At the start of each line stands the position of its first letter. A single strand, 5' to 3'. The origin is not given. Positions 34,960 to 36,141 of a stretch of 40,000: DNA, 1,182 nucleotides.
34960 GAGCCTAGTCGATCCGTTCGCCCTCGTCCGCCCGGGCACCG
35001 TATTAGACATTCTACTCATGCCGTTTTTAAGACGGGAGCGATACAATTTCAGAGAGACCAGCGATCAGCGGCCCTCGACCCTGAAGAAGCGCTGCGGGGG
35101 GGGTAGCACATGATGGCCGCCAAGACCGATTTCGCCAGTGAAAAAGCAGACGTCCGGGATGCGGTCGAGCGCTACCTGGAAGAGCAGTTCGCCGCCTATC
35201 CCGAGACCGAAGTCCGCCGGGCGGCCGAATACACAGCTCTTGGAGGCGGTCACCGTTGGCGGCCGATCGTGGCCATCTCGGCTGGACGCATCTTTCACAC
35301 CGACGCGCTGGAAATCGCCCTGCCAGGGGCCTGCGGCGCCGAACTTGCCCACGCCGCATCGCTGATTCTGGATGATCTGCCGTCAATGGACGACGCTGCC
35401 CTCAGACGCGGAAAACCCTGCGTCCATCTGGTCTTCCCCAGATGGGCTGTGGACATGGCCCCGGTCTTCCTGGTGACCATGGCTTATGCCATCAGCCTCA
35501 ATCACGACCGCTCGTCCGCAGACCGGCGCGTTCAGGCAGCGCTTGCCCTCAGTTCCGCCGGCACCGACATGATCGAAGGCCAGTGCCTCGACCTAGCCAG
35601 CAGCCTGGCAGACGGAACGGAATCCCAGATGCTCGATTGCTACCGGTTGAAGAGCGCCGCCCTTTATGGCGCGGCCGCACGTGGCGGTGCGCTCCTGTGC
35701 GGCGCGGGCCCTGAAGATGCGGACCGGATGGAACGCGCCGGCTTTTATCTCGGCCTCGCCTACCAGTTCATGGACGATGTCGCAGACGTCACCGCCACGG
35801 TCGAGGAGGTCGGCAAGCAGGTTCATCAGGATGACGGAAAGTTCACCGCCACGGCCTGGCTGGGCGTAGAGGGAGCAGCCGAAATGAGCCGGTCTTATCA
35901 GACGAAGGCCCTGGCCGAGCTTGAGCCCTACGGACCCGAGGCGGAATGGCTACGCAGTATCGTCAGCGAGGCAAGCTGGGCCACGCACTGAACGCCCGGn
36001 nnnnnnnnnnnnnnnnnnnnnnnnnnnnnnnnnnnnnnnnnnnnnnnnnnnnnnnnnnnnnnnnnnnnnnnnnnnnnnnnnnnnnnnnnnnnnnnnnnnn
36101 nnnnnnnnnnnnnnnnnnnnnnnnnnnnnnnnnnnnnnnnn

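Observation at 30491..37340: A cyclase-less isoprenoid cluster: polyprenyl synthase coupled to a flavin monooxygenase, with a P450, an MMPL exporter and a secreted lipocalin-like protein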

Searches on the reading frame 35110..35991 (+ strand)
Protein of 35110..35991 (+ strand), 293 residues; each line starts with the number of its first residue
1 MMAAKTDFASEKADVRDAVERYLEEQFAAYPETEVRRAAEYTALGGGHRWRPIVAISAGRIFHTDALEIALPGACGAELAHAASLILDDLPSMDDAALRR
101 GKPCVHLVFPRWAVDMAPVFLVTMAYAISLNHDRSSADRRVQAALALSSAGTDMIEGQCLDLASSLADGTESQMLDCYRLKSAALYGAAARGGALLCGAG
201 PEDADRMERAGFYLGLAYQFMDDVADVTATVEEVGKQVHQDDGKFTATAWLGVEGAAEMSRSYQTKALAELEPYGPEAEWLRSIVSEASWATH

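Call 3: search_protein_families(library=pfam, proteins=[window:35110-35991:+])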
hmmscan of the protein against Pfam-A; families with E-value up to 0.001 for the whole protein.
window:35110-35991:+ (293 aa): 1 family
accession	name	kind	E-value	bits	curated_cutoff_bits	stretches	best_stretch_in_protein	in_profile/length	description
PF00348.22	polyprenyl_synt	-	1.5e-38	132.9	27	1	34-258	3-224/251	Polyprenyl synthetase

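Call 4: search_protein_families(library=ncbifam, proteins=[window:35110-35991:+])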
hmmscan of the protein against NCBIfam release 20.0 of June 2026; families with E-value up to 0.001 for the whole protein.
window:35110-35991:+ (293 aa): 16 families
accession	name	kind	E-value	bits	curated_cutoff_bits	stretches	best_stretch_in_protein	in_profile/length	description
NF045485.1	FPPsyn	subfamily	1.4e-45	155.7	275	1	16-285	5-280/288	farnesyl diphosphate synthase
NF045685.1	GGPPSynCrtE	equivalog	4.1e-42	144.2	460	1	14-285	9-285/293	geranylgeranyl diphosphate synthase CrtE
NF007877.0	PRK10581.1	equivalog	1.7e-33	116.1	321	1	8-272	3-275/299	(2E,6E)-farnesyl diphosphate synthase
NF041169.1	f2_encap_cargo4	exception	4e-32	111.8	450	1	38-245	41-243/334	family 2 encapsulin nanocompartment cargo protein polyprenyl transferase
NF040698.1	IdsA_Meth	equivalog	6.2e-32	111.1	468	1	15-256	10-253/328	short chain isoprenyl diphosphate synthase IdsA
NF041003.1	GGPP_syn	equivalog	4.7e-28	98.2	500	1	14-261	12-255/326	geranylgeranyl diphosphate synthase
NF040789.2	gerfarn_diphsyn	equivalog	9.6e-25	87.5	560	1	71-241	85-253/345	geranylfarnesyl diphosphate synthase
TIGR02748.1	GerC3_HepT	equivalog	8.5e-22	77.7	456.55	1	14-241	12-229/319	heptaprenyl diphosphate synthase component II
NF008140.0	PRK10888.1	equivalog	9.1e-21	74.5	412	1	37-243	34-234/323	octaprenyl diphosphate synthase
NF040627.1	GFPS_Meth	equivalog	3.3e-20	72.7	600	1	19-233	12-216/285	geranylfarnesyl diphosphate synthase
NF042417.1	NPPPS_Mycobact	equivalog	1.2e-19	70.5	600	1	8-240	18-241/335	nonaprenyl/(2E,6E)-farnesyl/geranylgeranyl diphosphat synthase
NF045628.1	HxpDPsynlarge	equivalog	7.2e-18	64.6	500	1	19-241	8-221/311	hexaprenyl-diphosphate synthase large subunit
TIGR02749.1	prenyl_cyano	equivalog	2.8e-16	59.4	383.2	1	38-260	35-254/322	solanesyl diphosphate synthase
NF045549.1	GGPPsyn_IdsB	equivalog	9.2e-16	57.8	475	1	47-248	65-262/346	geranylgeranyl diphosphate synthase IdsB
NF042416.1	GFPPS_Mycobact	equivalog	1.5e-09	37.4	600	1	34-110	29-105/350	bifunctional (2E,6E)-farnesyl/geranyl diphosphate synthase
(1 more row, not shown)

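Call 9: find_encoding_contigs(protein=window:35110-35991:+, flank=10000, max_places=8)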
Protein window:35110-35991:+ (293 aa): no gene with exactly this product is on record in the collection.

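Call 15: search_solved_structures(query=window:35110-35991:+, max_evalue=0.001)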
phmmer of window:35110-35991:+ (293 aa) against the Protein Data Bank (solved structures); distinct sequences matched with E-value up to 0.001: 114 (the best 60 are shown).
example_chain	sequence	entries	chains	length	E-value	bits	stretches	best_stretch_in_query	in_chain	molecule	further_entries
7mxz_AAA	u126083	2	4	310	2e-40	142.3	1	12-285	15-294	Geranylgeranyl pyrophosphate synthase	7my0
7my1_AAA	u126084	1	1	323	2.1e-40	142.2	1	11-285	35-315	Geranylgeranyl pyrophosphate synthase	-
7lbj_A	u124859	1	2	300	9.1e-36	127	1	16-287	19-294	Geranyltranstransferase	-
7my6_A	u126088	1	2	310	5.4e-35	124.4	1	35-286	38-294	Farnesyl-diphosphate synthase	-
7my7_AAA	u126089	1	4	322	6.1e-35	124.3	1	35-286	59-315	Farnesyl-diphosphate synthase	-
4kkm_A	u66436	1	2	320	8.2e-34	120.6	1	15-285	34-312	Polyprenyl synthetase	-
5e8k_A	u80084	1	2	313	3.9e-33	118.3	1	10-267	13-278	Geranylgeranyl pyrophosphate synthase 10, mitochondrial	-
4f62_A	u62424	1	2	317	4.7e-33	118.1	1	16-283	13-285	Geranyltranstransferase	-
5e8h_A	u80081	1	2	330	6.1e-32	114.4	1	32-277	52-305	Geranylgeranyl pyrophosphate synthase 3, chloroplastic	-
3ts7_A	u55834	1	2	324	2.3e-31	112.5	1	16-284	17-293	Geranyltranstransferase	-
5ayp_A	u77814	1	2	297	2.6e-31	112.4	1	10-259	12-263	Farnesyl diphosphate synthase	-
3lvs_A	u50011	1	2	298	9.6e-31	110.5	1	9-284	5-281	FARNESYL DIPHOSPHATE SYNTHASE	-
3m0g_A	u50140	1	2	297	1.5e-30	109.9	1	13-284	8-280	Farnesyl diphosphate synthase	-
3p8r_A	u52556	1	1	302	4.9e-30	108.2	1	37-277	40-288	Geranyltranstransferase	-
6sxl_A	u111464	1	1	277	9.4e-30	107.2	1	16-284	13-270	Geranylgeranyl pyrophosphate synthase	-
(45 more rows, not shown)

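Call 27: find_homologous_proteins(query=window:35110-35991:+)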
Query window:35110-35991:+ (293 aa): 1187 proteins with E <= 0.001 among 8000 candidates; the best 120 are listed.
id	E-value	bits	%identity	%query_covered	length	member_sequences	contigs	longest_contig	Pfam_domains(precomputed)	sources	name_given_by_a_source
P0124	2.4e-180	616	96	100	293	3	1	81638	PF00348.23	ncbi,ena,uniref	ncbi:polyprenyl synthetase family protein [uncultured Roseibium sp.]|uniref:polyprenyl synthetase fa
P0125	3.4e-142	491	74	100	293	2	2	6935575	PF00348.23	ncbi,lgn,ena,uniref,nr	ncbi:polyprenyl synthetase family protein [Roseibium sp. MMSF_3544]|uniref:polyprenyl synthetase fam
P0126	5.0e-141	487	75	100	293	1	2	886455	PF00348.23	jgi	-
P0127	5.8e-122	425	96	69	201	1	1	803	PF00348.23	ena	-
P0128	3.2e-111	389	62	98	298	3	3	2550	PF00348.23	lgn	-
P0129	7.6e-110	385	63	98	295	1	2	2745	PF00348.23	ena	-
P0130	1.2e-109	384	61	99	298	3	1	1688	PF00348.23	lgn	-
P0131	2.4e-108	380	62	98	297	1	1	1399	PF00348.23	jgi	jgi:geranylgeranyl diphosphate synthase type II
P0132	3.6e-108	379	60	97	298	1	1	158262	PF00348.23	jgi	-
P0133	2.3e-107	377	61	98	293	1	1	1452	PF00348.23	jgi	jgi:geranylgeranyl pyrophosphate synthase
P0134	4.4e-107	376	60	99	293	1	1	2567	PF00348.23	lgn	-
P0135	5.2e-107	376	62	97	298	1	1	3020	PF00348.23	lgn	-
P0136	5.7e-107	375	61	100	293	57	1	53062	PF00348.23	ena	-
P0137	2.2e-106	373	61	99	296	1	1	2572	PF00348.23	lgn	-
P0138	2.3e-106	373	61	97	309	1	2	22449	PF00348.23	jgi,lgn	jgi:geranylgeranyl pyrophosphate synthase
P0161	2.4e-100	354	57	98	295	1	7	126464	PF00348.23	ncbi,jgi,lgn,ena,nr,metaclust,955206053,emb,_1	ncbi:MAG TPA: hypothetical protein GX405_18415 [Rhizobiales bacterium]|nr:hypothetical protein [Hyph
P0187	1.4e-97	345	55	98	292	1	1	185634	PF00348.23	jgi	jgi:geranylgeranyl pyrophosphate synthase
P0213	3.7e-95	337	58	98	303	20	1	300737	PF00348.23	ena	-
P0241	1.4e-92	328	57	97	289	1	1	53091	PF00348.23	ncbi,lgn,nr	ncbi:MAG: Geranylgeranyl diphosphate synthase [Phycisphaerae bacterium]|nr:Geranylgeranyl diphosphat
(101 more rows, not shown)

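Call 28: find_encoding_contigs(protein=P0125, flank=10000, max_places=2)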
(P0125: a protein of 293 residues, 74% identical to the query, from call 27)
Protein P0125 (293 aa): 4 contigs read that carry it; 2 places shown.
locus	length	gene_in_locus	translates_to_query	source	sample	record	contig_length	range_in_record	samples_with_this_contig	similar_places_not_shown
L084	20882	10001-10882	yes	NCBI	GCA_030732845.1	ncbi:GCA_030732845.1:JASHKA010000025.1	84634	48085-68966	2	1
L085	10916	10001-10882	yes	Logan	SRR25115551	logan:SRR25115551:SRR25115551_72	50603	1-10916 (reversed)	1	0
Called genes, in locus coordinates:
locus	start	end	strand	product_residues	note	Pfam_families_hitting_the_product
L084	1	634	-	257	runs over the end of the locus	PF00005:ABC_tran, PF13304:AAA_21 (faint)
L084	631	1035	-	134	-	PF07845:DUF1636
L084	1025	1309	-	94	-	-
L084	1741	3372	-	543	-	PF02690:Na_Pi_cotrans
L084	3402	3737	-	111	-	PF01740:STAS, PF13466:STAS_2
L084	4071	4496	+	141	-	PF12680:SnoaL_2 (weak)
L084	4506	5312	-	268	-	PF07819:PGAP1 (faint), PF00561:Abhydrolase_1, PF12697:Abhydrolase_6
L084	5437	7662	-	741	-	PF03176:MMPL, PF02460:Patched, PF12349:Sterol-sensing (weak), PF03176:MMPL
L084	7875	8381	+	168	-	-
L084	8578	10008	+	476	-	PF01494:FAD_binding_3 (weak), PF01266:DAO (faint)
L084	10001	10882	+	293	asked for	PF00348:polyprenyl_synt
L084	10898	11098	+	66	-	-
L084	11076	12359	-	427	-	PF00067:p450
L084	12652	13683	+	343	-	PF00356:LacI, PF00532:Peripla_BP_1, PF13407:Peripla_BP_4, PF13458:Peripla_BP_6 (weak), PF13377:Peripla_BP_3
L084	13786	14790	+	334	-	PF03480:DctP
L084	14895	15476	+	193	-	PF04290:DctQ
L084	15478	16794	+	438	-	PF06808:DctM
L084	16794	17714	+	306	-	PF00389:2-Hacid_dh, PF02826:2-Hacid_dh_C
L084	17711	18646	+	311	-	PF00294:PfkB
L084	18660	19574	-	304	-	PF00165:HTH_AraC (faint), PF12833:HTH_18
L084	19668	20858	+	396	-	PF02668:TauD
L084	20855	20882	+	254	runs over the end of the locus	PF00596:Aldolase_II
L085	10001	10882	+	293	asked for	PF00348:polyprenyl_synt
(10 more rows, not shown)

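Call 29: find_encoding_contigs(protein=P0161, flank=8000, max_places=2)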
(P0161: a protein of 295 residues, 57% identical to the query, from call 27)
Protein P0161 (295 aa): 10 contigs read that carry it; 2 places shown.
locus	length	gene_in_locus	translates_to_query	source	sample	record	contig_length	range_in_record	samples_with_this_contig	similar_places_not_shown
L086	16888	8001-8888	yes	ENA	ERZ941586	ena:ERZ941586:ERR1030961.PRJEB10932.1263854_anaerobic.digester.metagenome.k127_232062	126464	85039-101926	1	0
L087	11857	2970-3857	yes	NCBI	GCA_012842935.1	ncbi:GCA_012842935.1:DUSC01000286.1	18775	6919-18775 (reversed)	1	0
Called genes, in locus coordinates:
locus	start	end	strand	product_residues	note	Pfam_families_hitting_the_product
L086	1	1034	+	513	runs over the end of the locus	PF06253:MTTB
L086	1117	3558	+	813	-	PF01266:DAO, PF16350:FAO_M, PF01571:GCV_T, PF08669:GCV_T_C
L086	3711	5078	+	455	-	PF14691:Fer4_20, PF01494:FAD_binding_3 (faint), PF03486:HI0933_like (faint), PF07992:Pyr_redox_2, PF00070:Pyr_redox (faint), PF00890:FAD_binding_2 (weak), PF01266:DAO (weak), PF13450:NAD_binding_8, +1 more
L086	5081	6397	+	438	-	PF01180:DHO_dh, PF01207:Dus (weak), PF12797:Fer4_2 (faint), PF12837:Fer4_6 (weak), PF14697:Fer4_21, PF12800:Fer4_4 (faint), PF12838:Fer4_7, PF00037:Fer4 (weak)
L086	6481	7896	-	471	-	PF00067:p450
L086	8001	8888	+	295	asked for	PF00348:polyprenyl_synt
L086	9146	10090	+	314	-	PF00892:EamA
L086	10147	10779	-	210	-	PF00440:TetR_N, PF08362:TetR_C_3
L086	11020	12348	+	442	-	PF00202:Aminotran_3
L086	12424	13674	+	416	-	PF01546:Peptidase_M20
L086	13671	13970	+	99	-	-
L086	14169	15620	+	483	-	PF07969:Amidohydro_3 (weak), PF01979:Amidohydro_1, PF07969:Amidohydro_3 (weak)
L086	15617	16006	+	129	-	-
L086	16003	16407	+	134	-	-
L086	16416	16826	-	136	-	PF00190:Cupin_1, PF07883:Cupin_2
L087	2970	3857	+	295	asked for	PF00348:polyprenyl_synt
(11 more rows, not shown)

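Call 30: find_encoding_contigs(protein=P0241, flank=8000, max_places=2)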
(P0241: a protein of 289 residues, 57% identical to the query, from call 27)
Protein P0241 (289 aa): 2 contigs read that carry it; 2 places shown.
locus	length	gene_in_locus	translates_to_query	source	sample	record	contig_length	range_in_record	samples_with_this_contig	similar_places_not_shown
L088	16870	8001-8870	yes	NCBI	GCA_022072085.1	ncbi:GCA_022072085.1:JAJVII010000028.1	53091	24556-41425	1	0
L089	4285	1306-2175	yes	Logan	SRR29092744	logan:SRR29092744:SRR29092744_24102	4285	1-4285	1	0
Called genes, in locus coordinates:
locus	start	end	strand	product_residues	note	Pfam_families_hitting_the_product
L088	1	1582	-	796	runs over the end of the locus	PF13415:Beta-prop_FBX42 (faint), PF24981:Beta-prop_ATRN-LZTR1 (faint), PF24681:Kelch_KLHDC2_KLHL20_DRC7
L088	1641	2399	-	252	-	PF13847:Methyltransf_31 (weak), PF08241:Methyltransf_11, PF13649:Methyltransf_25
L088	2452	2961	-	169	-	PF00210:Ferritin, PF02915:Rubrerythrin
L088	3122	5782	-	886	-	PF22680:Glyco_hydro_123_N_2 (weak), PF13320:GH123_cat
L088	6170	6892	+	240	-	-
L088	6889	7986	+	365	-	PF07143:AttH, PF17186:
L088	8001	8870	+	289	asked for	PF00348:polyprenyl_synt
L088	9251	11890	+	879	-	PF13860:FlgD_ig (weak), PF01436:NHL (faint)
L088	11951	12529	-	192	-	PF01128:IspD, PF12804:NTP_transf_3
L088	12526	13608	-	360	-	PF02625:XdhC_CoxI, PF13478:XdhC_C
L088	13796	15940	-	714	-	PF20256:MoCoBD_2, PF02738:MoCoBD_1, PF20256:MoCoBD_2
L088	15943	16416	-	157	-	PF00111:Fer2, PF13085:Fer2_3 (weak), PF01799:Fer2_2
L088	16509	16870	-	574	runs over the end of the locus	-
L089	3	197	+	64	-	?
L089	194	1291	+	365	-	PF07143:AttH, PF17186:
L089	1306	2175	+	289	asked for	PF00348:polyprenyl_synt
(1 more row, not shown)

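Call 40: find_related_loci(query=A4, collection=metagenome_contigs, flank=8000)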
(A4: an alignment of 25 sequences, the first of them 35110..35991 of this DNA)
Query A4 (293 aa) in metagenome_contigs; peptide patterns used: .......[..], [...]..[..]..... (x = any residue, [..] = any of these).
600 stretches matched a pattern (row limit reached: there are more); 580 encode a relative of the query (tblastn E <= 1e-3); the best 80 are kept; 80 distinct loci.
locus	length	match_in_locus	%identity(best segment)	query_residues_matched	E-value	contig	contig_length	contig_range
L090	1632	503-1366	57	5-291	2e-109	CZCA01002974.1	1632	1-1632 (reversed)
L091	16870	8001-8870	50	2-291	5e-88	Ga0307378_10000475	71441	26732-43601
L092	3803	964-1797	44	14-289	4e-76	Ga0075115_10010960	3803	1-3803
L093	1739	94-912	42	16-288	8e-59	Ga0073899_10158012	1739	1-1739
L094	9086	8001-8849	35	7-284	3e-41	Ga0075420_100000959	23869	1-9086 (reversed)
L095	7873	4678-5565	33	2-293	5e-41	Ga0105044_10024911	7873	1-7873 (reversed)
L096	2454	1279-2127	36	7-284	4e-41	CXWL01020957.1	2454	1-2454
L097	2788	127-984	35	7-284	2e-40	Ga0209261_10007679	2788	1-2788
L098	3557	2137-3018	34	6-284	6e-40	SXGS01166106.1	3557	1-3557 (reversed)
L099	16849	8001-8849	35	7-284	5e-39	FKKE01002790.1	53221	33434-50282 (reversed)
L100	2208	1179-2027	34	7-284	5e-38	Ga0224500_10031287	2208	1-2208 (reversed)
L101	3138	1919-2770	34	5-284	2e-37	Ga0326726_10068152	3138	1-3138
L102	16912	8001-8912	33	8-284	1e-36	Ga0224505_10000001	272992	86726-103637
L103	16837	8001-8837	36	14-293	1e-36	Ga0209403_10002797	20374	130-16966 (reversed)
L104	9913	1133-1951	35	7-284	3e-36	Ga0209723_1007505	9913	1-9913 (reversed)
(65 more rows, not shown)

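Call 42: find_encoding_contigs(protein=P0132, flank=8000, max_places=1)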
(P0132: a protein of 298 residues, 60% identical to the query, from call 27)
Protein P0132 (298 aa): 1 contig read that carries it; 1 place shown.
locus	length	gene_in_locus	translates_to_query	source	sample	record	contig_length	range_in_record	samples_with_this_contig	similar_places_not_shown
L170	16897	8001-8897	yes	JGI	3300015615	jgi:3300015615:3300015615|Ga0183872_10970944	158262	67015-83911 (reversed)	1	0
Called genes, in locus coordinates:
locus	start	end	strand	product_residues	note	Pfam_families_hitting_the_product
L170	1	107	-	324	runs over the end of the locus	PF08240:ADH_N, PF00107:ADH_zinc_N, PF13602:ADH_zinc_N_2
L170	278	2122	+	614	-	PF00999:Na_H_Exchanger, PF02254:TrkA_N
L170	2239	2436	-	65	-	-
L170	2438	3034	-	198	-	PF01243:PNPOx_N, PF12766:Pyridox_oxase_2, PF10590:PNP_phzG_C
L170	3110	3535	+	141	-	PF16998:17kDa_Anti_2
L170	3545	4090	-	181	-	PF19596:DUF6101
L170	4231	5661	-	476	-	PF01565:FAD_binding_4, PF02913:FAD-oxidase_C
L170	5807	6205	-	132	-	PF03640:Lipoprotein_15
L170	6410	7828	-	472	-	PF00067:p450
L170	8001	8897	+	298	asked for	PF00348:polyprenyl_synt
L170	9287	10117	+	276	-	PF00106:adh_short, PF13561:adh_short_C2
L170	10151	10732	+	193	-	PF00300:His_Phos_1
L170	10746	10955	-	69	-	-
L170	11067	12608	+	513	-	PF00486:Trans_reg_C, PF13432:TPR_16 (faint), PF07719:TPR_2 (faint), PF13428:TPR_14 (faint), PF14559:TPR_19 (faint), PF00515:TPR_1 (faint)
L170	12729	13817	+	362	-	PF01264:Chorismate_synt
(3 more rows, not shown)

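Call 43: find_encoding_contigs(protein=P0187, flank=8000, max_places=1)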
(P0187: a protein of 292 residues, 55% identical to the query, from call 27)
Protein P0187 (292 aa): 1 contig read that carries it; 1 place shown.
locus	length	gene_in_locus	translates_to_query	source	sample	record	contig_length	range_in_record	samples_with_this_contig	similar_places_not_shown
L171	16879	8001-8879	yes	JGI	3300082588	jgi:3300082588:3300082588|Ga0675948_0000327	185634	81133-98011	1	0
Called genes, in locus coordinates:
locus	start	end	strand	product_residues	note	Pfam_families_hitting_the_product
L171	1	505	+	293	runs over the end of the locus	PF00498:FHA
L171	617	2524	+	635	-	PF16697:Yop-YscD_cpl, PF00498:FHA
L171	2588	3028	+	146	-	-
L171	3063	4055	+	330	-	PF01925:TauE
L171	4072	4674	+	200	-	-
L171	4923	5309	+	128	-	-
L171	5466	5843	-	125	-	PF09361:Phasin_2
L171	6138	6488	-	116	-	PF00816:Histone_HNS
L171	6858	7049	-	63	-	-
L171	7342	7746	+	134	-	-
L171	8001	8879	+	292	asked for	PF00348:polyprenyl_synt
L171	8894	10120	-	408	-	PF01494:FAD_binding_3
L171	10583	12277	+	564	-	PF00501:AMP-binding, PF13193:AMP-binding_C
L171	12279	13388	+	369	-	PF00676:E1_dh, PF02775:TPP_enzyme_C (weak), PF13292:DXP_synthase_N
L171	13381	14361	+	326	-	PF02779:Transket_pyr, PF02780:Transketolase_C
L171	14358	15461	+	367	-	PF00364:Biotin_lipoyl, PF25997:BSH_YhbJ (faint), PF02817:E3_binding, PF00198:2-oxoacid_dh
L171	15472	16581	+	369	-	PF02812:ELFV_dehydrog_N, PF00208:ELFV_dehydrog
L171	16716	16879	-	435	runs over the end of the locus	PF00462:Glutaredoxin (weak)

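Call 44: find_encoding_contigs(protein=P0213, flank=8000, max_places=1)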
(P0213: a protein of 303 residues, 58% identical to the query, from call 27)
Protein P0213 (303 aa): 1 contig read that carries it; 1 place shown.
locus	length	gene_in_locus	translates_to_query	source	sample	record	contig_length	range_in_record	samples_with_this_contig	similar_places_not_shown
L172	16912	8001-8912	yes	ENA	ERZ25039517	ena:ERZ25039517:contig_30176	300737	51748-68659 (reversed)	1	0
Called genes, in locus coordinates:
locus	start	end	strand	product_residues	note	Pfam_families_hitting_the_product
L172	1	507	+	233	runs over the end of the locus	PF02146:SIR2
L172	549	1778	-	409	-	PF05958:tRNA_U5-meth_tr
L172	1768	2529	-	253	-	PF01479:S4, PF01728:FtsJ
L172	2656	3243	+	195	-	PF00856:SET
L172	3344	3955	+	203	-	PF00856:SET (weak)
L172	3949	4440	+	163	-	-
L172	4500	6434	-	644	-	PF13292:DXP_synthase_N, PF00456:Transketolase_N (faint), PF00676:E1_dh (weak), PF02779:Transket_pyr, PF02780:Transketolase_C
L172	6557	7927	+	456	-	PF00067:p450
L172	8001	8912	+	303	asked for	PF00348:polyprenyl_synt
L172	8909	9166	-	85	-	PF02609:Exonuc_VII_S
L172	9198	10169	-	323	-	PF00850:Hist_deacetyl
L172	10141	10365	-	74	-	-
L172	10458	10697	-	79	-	PF08972:DUF1902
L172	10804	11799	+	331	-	PF01300:Sua5_yciO_yrdC, PF03481:Sua5_C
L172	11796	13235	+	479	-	PF01565:FAD_binding_4, PF02913:FAD-oxidase_C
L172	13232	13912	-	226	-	PF02586:SRAP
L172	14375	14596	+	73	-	-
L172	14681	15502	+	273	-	PF09539:DUF2385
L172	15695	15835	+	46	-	-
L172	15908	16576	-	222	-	PF01810:LysE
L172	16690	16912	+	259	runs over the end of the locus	-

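Call 76: search_protein_families(library=pfam, proteins=[L091:5184-7655:+, L091:8904-10982:+, L091:8898-10769:-, L091:4558-5496:+, L091:4324-5358:-, L091:10979-11644:+, L091:10709-11554:-, L091:12274-14316:-, L088:6170-6892:+], max_evalue=0.001)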
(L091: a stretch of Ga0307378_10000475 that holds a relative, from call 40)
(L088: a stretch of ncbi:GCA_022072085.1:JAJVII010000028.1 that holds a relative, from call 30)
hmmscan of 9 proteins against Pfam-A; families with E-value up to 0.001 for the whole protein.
L091:5184-7655:+ (823 aa): 0 families

L091:8904-10982:+ (692 aa): 0 families

L091:8898-10769:- (623 aa): 2 families
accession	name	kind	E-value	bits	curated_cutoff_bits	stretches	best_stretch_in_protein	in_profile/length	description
PF01314.23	AFOR_C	-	1.5e-108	363.8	27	1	227-614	8-385/385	Aldehyde ferredoxin oxidoreductase, domains 2 & 3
PF02730.20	AFOR_N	-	2e-72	243.6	29.8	1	8-204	1-196/199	Aldehyde ferredoxin oxidoreductase, N-terminal domain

L091:4558-5496:+ (312 aa): 1 family
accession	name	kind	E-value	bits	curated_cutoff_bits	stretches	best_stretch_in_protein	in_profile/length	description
PF06283.17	ThuA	-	9.1e-29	101.6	33.4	1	45-288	1-209/209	Trehalose utilisation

L091:4324-5358:- (344 aa): 0 families

L091:10979-11644:+ (221 aa): 0 families

L091:10709-11554:- (281 aa): 0 families

L091:12274-14316:- (680 aa): 2 families
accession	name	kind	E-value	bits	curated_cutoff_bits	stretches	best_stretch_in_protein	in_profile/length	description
PF00722.28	Glyco_hydro_16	-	1.2e-08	35.1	22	1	492-664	28-174/175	Glycosyl hydrolases family 16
PF03935.22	SKN1_KRE6_Sbg1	-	2.6e-05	23.3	30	0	492-534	178-223/501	Beta-glucan synthesis-associated protein SKN1/KRE6/Sbg1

L088:6170-6892:+ (240 aa): 0 families
